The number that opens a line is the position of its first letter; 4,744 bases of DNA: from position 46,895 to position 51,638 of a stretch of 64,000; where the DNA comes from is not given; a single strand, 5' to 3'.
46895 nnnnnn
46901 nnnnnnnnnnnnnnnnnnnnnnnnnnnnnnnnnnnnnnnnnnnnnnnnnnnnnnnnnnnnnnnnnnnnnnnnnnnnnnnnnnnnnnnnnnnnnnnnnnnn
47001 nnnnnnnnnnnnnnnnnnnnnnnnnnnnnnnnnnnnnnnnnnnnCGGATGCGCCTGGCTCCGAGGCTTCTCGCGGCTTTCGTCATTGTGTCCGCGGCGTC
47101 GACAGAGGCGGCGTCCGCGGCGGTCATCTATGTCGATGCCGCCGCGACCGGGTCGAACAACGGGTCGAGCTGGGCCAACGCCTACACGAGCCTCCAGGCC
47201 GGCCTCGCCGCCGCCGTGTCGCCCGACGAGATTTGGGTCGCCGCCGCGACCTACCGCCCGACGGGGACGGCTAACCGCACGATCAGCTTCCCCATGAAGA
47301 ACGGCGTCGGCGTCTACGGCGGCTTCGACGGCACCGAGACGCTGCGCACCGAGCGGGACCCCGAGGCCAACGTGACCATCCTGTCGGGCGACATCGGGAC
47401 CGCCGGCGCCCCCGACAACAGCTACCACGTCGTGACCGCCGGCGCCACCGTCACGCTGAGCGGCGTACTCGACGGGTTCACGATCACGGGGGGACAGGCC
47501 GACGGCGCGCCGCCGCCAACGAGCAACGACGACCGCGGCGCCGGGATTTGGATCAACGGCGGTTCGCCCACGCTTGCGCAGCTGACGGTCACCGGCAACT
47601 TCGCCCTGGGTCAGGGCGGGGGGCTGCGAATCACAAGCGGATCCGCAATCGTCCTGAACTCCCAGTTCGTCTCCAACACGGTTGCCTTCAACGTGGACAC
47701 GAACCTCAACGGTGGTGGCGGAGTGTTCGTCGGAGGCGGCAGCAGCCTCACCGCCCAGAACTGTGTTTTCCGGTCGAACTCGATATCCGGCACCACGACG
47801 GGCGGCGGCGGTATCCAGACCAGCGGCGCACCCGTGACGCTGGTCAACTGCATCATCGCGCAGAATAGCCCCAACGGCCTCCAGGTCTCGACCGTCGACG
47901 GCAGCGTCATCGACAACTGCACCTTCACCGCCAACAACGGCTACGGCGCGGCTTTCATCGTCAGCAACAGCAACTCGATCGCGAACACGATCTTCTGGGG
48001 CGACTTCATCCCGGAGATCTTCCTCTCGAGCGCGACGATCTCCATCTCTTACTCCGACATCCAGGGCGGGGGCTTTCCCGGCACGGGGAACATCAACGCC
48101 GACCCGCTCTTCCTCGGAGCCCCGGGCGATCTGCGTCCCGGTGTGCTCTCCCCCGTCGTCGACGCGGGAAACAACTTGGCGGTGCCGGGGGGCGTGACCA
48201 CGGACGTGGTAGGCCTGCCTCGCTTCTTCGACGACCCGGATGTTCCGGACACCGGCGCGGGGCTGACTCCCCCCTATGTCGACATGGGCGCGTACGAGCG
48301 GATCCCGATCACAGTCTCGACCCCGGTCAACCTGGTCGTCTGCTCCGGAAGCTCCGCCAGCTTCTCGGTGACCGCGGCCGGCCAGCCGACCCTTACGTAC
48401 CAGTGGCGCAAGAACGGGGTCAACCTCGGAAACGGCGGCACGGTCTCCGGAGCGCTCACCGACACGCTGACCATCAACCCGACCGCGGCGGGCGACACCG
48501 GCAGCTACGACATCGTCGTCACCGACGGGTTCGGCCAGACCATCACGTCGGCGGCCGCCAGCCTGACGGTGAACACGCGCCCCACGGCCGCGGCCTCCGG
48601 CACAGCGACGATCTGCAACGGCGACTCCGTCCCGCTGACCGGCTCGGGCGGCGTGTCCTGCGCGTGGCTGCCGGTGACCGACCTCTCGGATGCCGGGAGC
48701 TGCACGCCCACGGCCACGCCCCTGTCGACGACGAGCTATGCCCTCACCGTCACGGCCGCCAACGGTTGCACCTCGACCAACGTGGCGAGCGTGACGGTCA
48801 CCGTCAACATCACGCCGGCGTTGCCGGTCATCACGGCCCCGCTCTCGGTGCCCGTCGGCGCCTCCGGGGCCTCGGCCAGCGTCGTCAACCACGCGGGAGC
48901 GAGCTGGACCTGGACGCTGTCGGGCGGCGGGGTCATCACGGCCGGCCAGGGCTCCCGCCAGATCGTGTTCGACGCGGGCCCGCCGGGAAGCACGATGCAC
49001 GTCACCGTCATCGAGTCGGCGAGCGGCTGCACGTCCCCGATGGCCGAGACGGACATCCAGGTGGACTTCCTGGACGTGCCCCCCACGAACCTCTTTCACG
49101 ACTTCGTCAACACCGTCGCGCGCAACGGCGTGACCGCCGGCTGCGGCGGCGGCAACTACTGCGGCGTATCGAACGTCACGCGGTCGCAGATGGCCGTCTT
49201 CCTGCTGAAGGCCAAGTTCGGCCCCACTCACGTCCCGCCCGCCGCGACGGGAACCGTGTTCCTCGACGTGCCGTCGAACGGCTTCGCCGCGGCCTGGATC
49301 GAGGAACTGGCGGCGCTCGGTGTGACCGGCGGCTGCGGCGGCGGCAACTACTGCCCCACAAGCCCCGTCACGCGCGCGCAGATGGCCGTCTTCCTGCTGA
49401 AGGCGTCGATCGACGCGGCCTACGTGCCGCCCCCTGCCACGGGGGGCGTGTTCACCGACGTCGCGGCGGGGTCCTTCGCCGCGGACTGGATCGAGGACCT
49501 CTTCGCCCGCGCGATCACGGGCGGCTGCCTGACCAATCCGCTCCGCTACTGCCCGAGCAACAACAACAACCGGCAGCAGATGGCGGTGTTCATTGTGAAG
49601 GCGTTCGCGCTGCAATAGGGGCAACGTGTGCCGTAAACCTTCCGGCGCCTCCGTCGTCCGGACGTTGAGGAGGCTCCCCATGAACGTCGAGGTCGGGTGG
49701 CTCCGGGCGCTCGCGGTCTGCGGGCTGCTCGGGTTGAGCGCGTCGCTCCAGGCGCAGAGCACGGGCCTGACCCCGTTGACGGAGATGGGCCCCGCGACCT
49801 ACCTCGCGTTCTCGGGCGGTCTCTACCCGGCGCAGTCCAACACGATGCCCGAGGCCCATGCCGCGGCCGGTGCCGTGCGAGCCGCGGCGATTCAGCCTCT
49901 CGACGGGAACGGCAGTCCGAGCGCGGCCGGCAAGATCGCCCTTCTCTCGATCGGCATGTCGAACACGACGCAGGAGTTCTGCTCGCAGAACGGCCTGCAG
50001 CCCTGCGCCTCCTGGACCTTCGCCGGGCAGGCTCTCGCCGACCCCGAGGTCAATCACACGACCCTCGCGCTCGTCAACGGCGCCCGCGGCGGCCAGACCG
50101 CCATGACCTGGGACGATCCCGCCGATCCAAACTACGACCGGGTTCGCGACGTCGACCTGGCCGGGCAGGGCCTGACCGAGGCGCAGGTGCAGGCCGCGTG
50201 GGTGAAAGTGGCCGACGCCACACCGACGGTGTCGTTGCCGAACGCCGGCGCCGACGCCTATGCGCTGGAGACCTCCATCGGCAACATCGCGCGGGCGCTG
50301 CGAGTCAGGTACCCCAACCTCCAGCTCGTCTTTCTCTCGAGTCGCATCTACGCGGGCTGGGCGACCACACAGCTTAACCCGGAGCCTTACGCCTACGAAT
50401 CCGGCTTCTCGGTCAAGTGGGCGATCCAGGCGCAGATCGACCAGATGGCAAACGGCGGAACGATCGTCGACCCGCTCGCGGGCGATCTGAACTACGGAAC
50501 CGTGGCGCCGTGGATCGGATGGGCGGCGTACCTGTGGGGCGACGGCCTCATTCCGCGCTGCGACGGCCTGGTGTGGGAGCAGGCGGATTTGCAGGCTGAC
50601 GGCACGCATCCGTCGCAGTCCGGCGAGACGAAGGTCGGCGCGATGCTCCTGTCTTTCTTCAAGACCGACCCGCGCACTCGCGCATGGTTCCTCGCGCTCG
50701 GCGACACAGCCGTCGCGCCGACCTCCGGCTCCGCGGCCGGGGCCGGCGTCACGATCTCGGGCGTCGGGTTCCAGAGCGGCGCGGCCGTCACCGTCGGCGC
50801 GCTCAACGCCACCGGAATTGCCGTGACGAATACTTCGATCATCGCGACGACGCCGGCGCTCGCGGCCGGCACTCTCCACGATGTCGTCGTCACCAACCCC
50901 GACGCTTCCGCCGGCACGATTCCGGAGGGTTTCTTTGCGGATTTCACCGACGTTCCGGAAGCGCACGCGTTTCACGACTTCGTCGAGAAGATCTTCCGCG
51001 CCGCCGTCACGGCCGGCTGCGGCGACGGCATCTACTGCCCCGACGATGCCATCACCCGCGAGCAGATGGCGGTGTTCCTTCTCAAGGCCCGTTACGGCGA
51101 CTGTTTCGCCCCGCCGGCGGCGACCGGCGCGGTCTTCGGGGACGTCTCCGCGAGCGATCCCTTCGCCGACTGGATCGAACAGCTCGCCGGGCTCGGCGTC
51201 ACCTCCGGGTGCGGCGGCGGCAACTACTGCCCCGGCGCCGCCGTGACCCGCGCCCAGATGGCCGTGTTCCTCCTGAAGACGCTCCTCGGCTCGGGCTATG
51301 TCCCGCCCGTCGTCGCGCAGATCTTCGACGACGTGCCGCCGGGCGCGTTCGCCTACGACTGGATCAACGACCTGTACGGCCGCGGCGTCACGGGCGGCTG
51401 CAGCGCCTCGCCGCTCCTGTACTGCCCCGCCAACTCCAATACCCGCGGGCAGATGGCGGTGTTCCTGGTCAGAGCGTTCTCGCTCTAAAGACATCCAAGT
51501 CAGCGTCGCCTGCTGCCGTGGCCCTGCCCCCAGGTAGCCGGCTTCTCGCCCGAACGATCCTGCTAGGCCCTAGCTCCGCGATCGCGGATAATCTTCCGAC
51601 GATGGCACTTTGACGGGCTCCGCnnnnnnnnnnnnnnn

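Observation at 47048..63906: Six-gene tandem locus of secreted enzymes that all carry one shared C-terminal triple Cys-containing SLH-like module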

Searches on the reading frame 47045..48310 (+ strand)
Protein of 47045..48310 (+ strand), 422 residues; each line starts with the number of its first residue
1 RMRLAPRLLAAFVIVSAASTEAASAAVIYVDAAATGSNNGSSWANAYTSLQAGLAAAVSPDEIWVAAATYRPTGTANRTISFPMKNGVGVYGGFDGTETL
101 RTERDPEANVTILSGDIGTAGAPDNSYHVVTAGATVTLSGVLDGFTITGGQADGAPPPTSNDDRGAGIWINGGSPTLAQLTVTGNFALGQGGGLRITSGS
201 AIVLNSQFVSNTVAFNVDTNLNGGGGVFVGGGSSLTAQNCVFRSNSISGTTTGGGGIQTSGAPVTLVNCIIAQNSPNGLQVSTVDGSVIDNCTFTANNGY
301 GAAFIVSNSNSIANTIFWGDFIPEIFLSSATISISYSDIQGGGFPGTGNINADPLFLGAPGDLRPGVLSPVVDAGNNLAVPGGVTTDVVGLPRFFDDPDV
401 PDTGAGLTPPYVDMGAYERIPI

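Call 44: search_solved_structures(query=window:47045-48310:+, max_evalue=1)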
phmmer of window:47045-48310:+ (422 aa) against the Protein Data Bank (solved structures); distinct sequences matched with E-value up to 1: 1.
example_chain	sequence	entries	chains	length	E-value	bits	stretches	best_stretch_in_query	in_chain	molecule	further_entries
3hm2_A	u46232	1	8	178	0.37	13.2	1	377-422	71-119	precorrin-6Y C5,15-methyltransferase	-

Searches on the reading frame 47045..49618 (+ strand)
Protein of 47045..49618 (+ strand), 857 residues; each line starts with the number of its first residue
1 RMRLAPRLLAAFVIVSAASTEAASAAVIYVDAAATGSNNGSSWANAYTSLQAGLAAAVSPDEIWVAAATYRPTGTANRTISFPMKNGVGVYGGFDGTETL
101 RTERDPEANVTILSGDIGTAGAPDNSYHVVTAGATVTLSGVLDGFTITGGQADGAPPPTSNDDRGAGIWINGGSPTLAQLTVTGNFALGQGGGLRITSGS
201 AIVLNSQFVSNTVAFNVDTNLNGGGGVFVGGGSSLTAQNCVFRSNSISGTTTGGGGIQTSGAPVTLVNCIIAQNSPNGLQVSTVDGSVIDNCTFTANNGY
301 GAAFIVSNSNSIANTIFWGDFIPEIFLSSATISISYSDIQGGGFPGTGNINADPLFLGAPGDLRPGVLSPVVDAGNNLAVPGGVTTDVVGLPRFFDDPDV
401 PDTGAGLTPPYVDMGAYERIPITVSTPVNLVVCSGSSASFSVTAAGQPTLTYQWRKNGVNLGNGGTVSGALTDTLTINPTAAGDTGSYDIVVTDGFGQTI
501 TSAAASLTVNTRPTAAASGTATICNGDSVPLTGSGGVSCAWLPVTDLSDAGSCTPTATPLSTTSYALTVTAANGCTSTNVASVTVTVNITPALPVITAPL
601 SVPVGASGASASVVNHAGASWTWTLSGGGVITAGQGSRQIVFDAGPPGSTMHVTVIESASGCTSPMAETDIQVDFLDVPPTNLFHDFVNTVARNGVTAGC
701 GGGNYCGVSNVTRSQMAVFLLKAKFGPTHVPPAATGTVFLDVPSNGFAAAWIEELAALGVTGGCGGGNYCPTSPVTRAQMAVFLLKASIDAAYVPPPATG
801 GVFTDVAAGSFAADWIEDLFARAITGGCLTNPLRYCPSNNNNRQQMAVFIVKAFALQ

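Call 4: search_protein_families(library=pfam, proteins=[window:47045-49618:+], max_evalue=0.01)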
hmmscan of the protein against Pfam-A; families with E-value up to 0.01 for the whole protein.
window:47045-49618:+ (857 aa): 8 families
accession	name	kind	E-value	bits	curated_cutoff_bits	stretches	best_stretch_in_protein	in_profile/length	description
PF13229.12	Beta_helix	-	6.9e-11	42.5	25.9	1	166-318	1-135/158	Right handed beta helix region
PF07679.22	I-set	-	1.1e-10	41.9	23.7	1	425-503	5-86/90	Immunoglobulin I-set domain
PF13927.12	Ig_3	-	1.1e-08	35.9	30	1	423-493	4-77/78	Immunoglobulin domain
PF00395.25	SLH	-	1.1e-07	32.1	20.8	1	739-781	2-44/44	S-layer homology domain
PF19408.5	PKD_6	-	2.4e-06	28.3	25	1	596-668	8-78/82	PKD-like domain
PF19081.6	Ig_7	-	5.2e-06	27.1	27.3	1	513-588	1-83/84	Ig-like domain CHU_C associated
PF22352.2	K319L-like_PKD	-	0.00045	20.6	27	0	422-501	5-77/84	K319L-like, PKD domain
PF05048.19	NosD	-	0.001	19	23.6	1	211-317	71-169/212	Periplasmic copper-binding protein (NosD)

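Call 5: search_protein_families(library=ncbifam, proteins=[window:47045-49618:+], max_evalue=0.01)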
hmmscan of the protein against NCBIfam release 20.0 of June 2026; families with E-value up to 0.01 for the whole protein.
window:47045-49618:+ (857 aa): 1 family
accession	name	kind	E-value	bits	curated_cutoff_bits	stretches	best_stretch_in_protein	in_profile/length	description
NF033190.2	inl_like_NEAT_1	exception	2.5e-07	29.4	1275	1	671-827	578-727/754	NEAT domain-containing leucine-rich repeat protein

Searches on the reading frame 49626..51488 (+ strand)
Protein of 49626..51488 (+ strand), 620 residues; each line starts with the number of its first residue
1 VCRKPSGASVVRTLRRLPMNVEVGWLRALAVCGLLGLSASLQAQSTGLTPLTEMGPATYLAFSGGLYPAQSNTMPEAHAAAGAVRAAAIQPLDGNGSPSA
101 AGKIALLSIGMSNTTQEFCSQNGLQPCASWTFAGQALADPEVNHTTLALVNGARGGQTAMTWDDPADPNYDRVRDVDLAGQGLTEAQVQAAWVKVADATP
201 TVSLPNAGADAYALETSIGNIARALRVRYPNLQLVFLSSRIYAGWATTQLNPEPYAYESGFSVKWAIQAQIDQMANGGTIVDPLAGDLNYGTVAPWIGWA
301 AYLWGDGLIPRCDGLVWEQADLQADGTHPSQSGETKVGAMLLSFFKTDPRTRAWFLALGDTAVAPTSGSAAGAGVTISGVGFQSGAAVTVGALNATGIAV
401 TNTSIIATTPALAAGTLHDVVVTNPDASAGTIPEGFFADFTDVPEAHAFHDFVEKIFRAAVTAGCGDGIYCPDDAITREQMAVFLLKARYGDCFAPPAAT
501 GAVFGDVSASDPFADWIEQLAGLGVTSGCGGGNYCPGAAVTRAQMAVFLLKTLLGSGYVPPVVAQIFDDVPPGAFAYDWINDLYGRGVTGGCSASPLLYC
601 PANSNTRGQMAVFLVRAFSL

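Call 4: search_protein_families(library=pfam, proteins=[window:49626-51488:+], max_evalue=0.01)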
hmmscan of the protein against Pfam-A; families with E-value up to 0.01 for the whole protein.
window:49626-51488:+ (620 aa): 2 families
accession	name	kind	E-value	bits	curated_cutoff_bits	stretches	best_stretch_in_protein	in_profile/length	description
PF00395.25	SLH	-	3.1e-16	59.5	20.8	2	504-546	2-44/44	S-layer homology domain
PF01833.30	TIG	-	5.1e-09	36.4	20.9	1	361-428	4-74/84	IPT/TIG domain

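Call 5: search_protein_families(library=ncbifam, proteins=[window:49626-51488:+], max_evalue=0.01)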
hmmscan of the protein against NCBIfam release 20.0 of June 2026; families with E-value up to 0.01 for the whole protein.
window:49626-51488:+ (620 aa): 2 families
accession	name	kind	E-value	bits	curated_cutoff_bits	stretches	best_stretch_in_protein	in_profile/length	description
NF033190.2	inl_like_NEAT_1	exception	1.3e-09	36.9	1275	1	438-617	580-751/754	NEAT domain-containing leucine-rich repeat protein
NF058597.1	CoaZ_rpt_PGGG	domain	0.00034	20.6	30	1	361-431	6-80/88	choice-of-anchor Z repeating domain-containing protein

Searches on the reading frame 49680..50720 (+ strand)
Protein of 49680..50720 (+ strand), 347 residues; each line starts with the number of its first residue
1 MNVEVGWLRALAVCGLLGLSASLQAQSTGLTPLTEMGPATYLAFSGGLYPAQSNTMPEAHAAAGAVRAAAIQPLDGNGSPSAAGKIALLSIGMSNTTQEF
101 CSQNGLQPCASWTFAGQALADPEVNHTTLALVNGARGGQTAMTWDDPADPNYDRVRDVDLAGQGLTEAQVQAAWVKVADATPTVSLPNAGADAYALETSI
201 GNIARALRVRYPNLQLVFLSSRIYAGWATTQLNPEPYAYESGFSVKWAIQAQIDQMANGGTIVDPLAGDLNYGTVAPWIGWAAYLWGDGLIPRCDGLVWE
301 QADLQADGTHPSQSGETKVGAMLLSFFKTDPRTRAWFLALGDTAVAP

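Call 42: search_solved_structures(query=window:49680-50720:+, max_evalue=1)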
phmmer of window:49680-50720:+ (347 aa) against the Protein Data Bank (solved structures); distinct sequences matched with E-value up to 1: 0.

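Call 45: find_homologous_proteins(query=window:49680-50720:+, max_evalue=0.001)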
Query window:49680-50720:+ (347 aa): 6020 proteins with E <= 0.001 among 8000 candidates; the best 120 are listed.
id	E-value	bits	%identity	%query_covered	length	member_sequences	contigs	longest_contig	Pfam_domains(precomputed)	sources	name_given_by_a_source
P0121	2.9e-219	745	96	100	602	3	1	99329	PF01833.31,PF00395.26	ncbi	-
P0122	5.3e-191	653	58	89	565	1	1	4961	-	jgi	jgi:lysophospholipase L1-like esterase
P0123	2.5e-173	594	81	93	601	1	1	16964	PF01833.31,PF00395.26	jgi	jgi:hypothetical protein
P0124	6.6e-170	583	78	98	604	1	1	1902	PF01833.31,PF00395.26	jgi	jgi:hypothetical protein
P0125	5.4e-168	577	80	93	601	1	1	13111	PF01833.31,PF00395.26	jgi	jgi:hypothetical protein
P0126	1.3e-165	569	76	98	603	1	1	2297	PF01833.31,PF00395.26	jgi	jgi:hypothetical protein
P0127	7.3e-163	560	81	88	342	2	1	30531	-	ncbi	ncbi:MAG TPA: hypothetical protein VGL03_08380, partial [Thermoanaerobaculia bacterium]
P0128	1.3e-161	556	76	94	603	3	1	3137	PF01833.31,PF00395.26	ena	-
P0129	2.9e-161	555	79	91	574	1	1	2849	PF01833.31,PF00395.26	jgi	jgi:hypothetical protein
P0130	9.9e-159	546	72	93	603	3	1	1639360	PF01833.31,PF00395.26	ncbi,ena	-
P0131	1.9e-157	542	71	98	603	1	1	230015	PF01833.31,PF00395.26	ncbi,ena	-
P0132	2.8e-156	538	75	92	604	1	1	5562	PF01833.31,PF00395.26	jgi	jgi:hypothetical protein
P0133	7.8e-156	537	75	94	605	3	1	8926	PF01833.31,PF00395.26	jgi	jgi:hypothetical protein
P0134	8.5e-152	524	72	96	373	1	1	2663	-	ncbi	ncbi:MAG: hypothetical protein ABI968_15375 [Acidobacteriota bacterium]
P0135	3.1e-150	518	70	93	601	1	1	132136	PF01833.31,PF00395.26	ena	-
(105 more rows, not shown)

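Call 60: predict_structure(alignment_id=A4)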
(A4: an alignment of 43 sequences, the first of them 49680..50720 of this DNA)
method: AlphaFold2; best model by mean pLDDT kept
length: 347 residues; sequences in the alignment: 43
mean_pLDDT: 85.3   pTM: 0.85
mean pLDDT of the five models: 85.3, 81.1, 78.1, 77.9, 75.5
residues with pLDDT >= 90: 173; 70-90: 127; 50-70: 33; < 50: 14
segments of 3 or more residues with pLDDT < 50: 1-8, 344-347
pLDDT, mean of each block of 10 residues (from residue 1): 46 52 70 87 89 89 90 98 96 71 77 94 96 88 95 96 97 89 91 94 96 94 81 75 92 92 95 82 77 87 85 89 91 89 44
secondary structure, 60 per line:
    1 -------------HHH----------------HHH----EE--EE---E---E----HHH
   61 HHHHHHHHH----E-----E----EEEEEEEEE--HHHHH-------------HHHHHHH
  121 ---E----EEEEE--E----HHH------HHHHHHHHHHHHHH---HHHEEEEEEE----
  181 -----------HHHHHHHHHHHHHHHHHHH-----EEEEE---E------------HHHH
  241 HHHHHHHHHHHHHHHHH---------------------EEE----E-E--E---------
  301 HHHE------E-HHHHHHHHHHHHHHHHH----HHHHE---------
elements in order: H58-69 E85-93 H96-100 H114-120 E129-133 H150-163 E170-176 H192-210 E216-220 H237-257 E279-281 H313-329 H334-337

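Call 63: fold_search(model_id=the predicted structure, library=pdb)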
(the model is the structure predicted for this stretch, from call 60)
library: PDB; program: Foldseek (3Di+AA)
matches with E <= 10: 1364; with E <= 0.001: 9
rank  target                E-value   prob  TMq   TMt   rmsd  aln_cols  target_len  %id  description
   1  7pzg_BBB              1.5e-04  1.00  0.33  0.52  12.1       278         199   14  Phocaeicola vulgatus sialic acid esterase at 1.44 Angstrom resolution (released 2022-05-25)
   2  4xvh                  1.6e-04  1.00  0.37  0.38   8.9       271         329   12  Crystal structure of a Corynascus thermopiles (Myceliophthora fergusii) carbohydrate esterase family 2 (CE2) enzyme plus (released 2015-02-11)
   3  7pzh_BBB              2.7e-04  0.99  0.31  0.48  11.3       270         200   14  Phocaeicola vulgatus sialic acid esterase at 2.06 Angstrom resolution (released 2022-05-25)
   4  3dc7_A                4.5e-04  0.99  0.34  0.50   6.9       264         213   14  Crystal structure of the protein Q88SR8 from Lactobacillus plantarum. Northeast Structural Genomics consortium target  (released 2008-08-05)
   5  4q9a_B                5.0e-04  1.00  0.35  0.51   7.1       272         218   10  Crystal structure of a putative GDSL-like lipase (PARMER_00689) from Parabacteroides merdae ATCC 43184 at 2.86 A resol (released 2014-06-25)
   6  8zbc_B                5.4e-04  1.00  0.37  0.52   7.9       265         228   15  An acyltransferase with selective perhydrolytic activity (released 2025-04-30)
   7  7pzg_AAA              7.3e-04  0.99  0.31  0.49  11.2       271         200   14  Phocaeicola vulgatus sialic acid esterase at 1.44 Angstrom resolution (released 2022-05-25)
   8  4q9a_A                9.4e-04  1.00  0.36  0.54   6.9       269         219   11  Crystal structure of a putative GDSL-like lipase (PARMER_00689) from Parabacteroides merdae ATCC 43184 at 2.86 A resol (released 2014-06-25)
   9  8zbc_C                9.4e-04  1.00  0.36  0.53   7.8       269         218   16  An acyltransferase with selective perhydrolytic activity (released 2025-04-30)
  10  9hi5_D                1.3e-03  0.99  0.34  0.51   6.5       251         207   14  Structure of scaffold FI6-focused design_02 (released 2025-12-03)
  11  6njc_A                1.5e-03  0.99  0.33  0.52  11.1       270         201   12  Crystal Structure of the Sialate O-acetylesterase from Bacteroides vulgatus (released 2019-01-16)
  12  9kr1                  1.6e-03  0.99  0.35  0.31  10.7       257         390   13  Structural Basis for the Polymer-Protein Binding Mechanism of Polyvinyl Alcohol Esterase (released 2025-10-08)
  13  3dc7_B                1.6e-03  0.97  0.34  0.50   7.4       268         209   14  Crystal structure of the protein Q88SR8 from Lactobacillus plantarum. Northeast Structural Genomics consortium target  (released 2008-08-05)
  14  3dc7_C                2.1e-03  0.94  0.32  0.48   7.9       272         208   11  Crystal structure of the protein Q88SR8 from Lactobacillus plantarum. Northeast Structural Genomics consortium target  (released 2008-08-05)
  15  9kr0                  2.5e-03  0.99  0.36  0.33   9.5       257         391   14  Structural Basis for the Polymer-Protein Binding Mechanism of Polyvinyl Alcohol Esterase (released 2025-10-08)
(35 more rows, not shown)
